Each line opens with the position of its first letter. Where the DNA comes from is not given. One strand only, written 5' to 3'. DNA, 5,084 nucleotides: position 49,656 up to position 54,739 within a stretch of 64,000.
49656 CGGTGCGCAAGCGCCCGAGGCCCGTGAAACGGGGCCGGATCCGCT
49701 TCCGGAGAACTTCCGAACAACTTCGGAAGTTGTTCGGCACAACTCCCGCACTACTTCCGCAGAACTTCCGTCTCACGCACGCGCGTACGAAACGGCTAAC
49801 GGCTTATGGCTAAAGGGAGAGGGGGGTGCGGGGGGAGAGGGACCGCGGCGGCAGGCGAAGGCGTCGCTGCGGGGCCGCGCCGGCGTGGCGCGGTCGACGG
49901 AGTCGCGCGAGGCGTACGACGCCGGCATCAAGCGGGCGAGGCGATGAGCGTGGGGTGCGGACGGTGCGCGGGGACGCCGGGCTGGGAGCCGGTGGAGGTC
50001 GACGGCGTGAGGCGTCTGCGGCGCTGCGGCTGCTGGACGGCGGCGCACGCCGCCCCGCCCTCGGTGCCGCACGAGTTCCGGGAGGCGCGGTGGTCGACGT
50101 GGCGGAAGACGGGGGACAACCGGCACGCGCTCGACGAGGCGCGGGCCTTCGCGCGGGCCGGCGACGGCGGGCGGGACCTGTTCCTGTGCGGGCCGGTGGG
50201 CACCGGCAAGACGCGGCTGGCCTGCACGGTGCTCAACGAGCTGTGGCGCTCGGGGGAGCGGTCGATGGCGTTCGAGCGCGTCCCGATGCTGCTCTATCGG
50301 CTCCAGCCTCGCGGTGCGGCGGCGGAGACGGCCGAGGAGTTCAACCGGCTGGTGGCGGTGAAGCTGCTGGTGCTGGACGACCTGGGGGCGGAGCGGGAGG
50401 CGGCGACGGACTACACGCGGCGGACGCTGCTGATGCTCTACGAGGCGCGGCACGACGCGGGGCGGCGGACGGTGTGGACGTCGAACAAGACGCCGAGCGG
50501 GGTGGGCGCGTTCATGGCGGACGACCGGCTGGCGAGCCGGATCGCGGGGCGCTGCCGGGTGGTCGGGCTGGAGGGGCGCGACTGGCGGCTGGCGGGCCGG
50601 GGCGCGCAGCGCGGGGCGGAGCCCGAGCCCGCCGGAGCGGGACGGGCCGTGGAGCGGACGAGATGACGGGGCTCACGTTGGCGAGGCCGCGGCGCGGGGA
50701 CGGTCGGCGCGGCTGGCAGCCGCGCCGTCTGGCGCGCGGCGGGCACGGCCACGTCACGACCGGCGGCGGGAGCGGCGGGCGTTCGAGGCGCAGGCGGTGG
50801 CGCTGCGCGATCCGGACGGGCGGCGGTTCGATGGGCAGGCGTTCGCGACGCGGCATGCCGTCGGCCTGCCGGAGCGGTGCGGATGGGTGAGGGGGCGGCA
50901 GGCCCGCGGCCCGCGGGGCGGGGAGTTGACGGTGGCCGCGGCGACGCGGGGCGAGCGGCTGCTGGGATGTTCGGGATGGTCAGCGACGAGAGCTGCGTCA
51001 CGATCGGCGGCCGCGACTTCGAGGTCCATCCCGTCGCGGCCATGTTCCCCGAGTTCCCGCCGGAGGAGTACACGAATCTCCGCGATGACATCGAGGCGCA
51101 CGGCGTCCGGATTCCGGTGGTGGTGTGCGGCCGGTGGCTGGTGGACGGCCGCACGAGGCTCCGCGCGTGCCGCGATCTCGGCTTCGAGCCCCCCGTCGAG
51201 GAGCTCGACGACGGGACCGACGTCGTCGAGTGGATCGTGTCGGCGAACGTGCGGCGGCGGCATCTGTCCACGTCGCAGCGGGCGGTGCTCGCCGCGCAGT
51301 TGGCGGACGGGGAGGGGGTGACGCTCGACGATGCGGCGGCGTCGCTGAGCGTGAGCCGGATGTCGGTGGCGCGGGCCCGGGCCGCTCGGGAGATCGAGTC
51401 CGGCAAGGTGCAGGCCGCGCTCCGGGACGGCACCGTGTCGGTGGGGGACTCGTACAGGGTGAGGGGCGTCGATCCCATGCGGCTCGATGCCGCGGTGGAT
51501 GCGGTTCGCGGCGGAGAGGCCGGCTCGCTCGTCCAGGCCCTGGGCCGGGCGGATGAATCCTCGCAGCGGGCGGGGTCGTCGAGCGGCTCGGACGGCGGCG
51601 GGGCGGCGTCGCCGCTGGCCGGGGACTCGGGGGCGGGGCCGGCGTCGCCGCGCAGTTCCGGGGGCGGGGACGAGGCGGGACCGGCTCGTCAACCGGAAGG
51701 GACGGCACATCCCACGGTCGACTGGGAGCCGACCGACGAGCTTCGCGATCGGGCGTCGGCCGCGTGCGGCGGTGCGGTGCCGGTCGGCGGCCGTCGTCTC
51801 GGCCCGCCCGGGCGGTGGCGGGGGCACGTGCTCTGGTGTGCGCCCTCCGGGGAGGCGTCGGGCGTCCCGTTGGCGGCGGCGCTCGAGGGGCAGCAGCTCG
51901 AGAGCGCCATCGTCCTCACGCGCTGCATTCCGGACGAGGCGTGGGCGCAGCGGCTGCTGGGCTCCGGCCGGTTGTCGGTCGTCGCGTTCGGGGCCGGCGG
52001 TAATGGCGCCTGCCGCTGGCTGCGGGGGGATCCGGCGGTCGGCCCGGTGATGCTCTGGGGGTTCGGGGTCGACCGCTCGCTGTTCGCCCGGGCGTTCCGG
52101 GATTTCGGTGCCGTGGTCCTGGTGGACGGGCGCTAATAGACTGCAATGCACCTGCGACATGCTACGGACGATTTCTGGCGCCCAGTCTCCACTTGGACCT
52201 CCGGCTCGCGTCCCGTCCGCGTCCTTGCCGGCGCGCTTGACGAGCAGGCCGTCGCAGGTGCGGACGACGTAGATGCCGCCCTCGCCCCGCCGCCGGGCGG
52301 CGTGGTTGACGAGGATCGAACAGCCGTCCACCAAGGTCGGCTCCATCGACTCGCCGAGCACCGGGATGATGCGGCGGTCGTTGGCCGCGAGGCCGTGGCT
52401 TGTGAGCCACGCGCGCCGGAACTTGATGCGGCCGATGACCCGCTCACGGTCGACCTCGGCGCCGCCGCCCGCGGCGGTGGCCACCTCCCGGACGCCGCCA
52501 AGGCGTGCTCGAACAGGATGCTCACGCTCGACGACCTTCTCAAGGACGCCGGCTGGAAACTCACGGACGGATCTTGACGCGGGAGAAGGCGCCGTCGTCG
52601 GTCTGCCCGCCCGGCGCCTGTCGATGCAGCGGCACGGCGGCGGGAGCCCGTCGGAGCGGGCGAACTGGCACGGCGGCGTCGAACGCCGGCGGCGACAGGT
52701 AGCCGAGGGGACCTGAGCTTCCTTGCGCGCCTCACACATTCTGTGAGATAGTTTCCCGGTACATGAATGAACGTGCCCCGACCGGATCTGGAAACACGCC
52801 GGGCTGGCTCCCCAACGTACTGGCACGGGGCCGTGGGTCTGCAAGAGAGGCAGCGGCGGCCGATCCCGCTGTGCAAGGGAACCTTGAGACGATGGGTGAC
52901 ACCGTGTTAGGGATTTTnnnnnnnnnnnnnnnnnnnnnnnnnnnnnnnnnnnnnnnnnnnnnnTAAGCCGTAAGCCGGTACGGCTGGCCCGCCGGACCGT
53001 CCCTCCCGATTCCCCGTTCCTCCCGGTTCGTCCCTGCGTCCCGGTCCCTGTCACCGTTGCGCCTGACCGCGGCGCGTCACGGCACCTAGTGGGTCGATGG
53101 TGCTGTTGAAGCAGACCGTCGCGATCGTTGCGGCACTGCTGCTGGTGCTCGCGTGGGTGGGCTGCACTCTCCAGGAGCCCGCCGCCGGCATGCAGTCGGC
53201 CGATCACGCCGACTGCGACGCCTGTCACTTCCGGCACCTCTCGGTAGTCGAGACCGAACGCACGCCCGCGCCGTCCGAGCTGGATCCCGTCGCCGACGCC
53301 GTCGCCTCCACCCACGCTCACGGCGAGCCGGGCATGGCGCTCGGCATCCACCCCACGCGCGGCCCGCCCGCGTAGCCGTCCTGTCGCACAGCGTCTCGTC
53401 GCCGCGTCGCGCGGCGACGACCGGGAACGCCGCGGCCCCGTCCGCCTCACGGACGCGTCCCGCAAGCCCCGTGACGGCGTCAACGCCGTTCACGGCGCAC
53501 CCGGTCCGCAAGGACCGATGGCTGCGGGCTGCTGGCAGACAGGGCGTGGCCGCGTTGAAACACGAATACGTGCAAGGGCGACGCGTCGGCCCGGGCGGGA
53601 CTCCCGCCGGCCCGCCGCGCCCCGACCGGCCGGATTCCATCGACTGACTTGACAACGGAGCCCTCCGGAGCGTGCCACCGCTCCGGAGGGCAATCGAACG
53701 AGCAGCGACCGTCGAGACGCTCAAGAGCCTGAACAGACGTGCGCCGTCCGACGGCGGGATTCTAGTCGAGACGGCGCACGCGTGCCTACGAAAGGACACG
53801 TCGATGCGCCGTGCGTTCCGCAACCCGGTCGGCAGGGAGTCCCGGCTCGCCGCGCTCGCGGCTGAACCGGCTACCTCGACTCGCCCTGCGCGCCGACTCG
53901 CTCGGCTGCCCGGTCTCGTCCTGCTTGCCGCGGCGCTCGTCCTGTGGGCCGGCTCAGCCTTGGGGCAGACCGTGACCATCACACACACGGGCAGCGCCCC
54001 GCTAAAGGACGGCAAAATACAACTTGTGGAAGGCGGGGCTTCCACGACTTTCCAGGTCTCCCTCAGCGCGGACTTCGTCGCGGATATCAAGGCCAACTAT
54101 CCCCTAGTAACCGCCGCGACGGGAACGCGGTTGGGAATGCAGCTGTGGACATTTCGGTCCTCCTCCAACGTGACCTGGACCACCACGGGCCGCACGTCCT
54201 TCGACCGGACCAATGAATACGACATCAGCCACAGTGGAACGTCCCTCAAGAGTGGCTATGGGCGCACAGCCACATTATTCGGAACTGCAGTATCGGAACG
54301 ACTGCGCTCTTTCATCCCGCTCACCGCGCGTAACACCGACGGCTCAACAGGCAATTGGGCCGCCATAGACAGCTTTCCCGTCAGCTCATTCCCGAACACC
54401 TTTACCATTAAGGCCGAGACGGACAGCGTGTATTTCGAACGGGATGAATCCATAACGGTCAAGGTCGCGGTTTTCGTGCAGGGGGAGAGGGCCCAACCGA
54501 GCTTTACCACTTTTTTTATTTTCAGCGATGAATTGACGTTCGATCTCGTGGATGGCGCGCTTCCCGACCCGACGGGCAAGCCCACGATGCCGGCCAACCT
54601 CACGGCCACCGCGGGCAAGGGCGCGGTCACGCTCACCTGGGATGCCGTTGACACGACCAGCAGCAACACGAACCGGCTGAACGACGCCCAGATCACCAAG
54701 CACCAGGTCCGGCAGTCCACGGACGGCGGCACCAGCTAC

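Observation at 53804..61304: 7.5-kb adhesin combining ~11 FN3 modules and 5 cadherin-like repeats with a C-terminal autotransporter barrel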

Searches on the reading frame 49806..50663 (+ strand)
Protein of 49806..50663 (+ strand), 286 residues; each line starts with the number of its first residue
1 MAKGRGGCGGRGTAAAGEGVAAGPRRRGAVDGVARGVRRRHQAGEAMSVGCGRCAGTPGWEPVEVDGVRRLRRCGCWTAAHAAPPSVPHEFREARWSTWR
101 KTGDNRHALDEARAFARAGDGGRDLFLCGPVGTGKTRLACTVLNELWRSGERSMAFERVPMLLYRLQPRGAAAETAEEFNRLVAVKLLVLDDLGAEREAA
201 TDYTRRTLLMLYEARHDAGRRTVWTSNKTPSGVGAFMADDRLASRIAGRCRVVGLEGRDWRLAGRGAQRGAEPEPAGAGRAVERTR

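Call 60: search_protein_families(library=pfam, max_evalue=0.001, proteins=[window:49806-50663:+])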
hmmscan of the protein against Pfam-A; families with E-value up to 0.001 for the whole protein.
window:49806-50663:+ (286 aa): 2 families
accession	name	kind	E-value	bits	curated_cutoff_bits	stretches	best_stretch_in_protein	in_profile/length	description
PF01695.23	IstB_IS21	-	6.7e-11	42.6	24.1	1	124-263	94-233/238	IstB-like ATP binding protein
PF00308.24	Bac_DnaA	-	0.00013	22.7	23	1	104-246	15-155/162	Bacterial DnaA ATPAse domain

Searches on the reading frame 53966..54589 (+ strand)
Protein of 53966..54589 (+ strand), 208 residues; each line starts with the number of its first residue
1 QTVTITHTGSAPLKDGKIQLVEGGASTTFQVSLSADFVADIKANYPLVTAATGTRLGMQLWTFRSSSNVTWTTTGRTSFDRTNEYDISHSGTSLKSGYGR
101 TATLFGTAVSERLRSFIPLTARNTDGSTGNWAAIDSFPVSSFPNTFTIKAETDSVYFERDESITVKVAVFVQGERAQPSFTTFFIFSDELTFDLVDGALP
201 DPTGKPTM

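Call 10: search_protein_families(library=pfam, max_evalue=10, proteins=[window:53966-54589:+])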
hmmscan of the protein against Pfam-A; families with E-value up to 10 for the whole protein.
window:53966-54589:+ (208 aa): 0 families

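Call 11: search_protein_families(library=ncbifam, max_evalue=10, proteins=[window:53966-54589:+])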
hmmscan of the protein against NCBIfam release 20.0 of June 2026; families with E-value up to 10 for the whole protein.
window:53966-54589:+ (208 aa): 0 families

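Call 41: find_homologous_proteins(query=window:53966-54589:+, max_evalue=0.001)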
Query window:53966-54589:+ (208 aa): 4 proteins with E <= 0.001 among 232 candidates.
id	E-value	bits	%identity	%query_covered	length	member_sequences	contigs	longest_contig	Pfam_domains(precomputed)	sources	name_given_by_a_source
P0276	1.7e-57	212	56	100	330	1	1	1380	-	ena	-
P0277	1.3e-31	128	56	62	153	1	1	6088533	-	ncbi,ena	-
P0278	4.1e-28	116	69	40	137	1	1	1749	-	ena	-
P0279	2.7e-19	88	67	37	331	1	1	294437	PF25059.2,PF00041.28,PF16656.12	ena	-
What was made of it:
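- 53966..54586 (+): Orphan N-terminal domain (residues 55-261), lower GC; the likely distal tip. Only 4 database hits (call 41).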
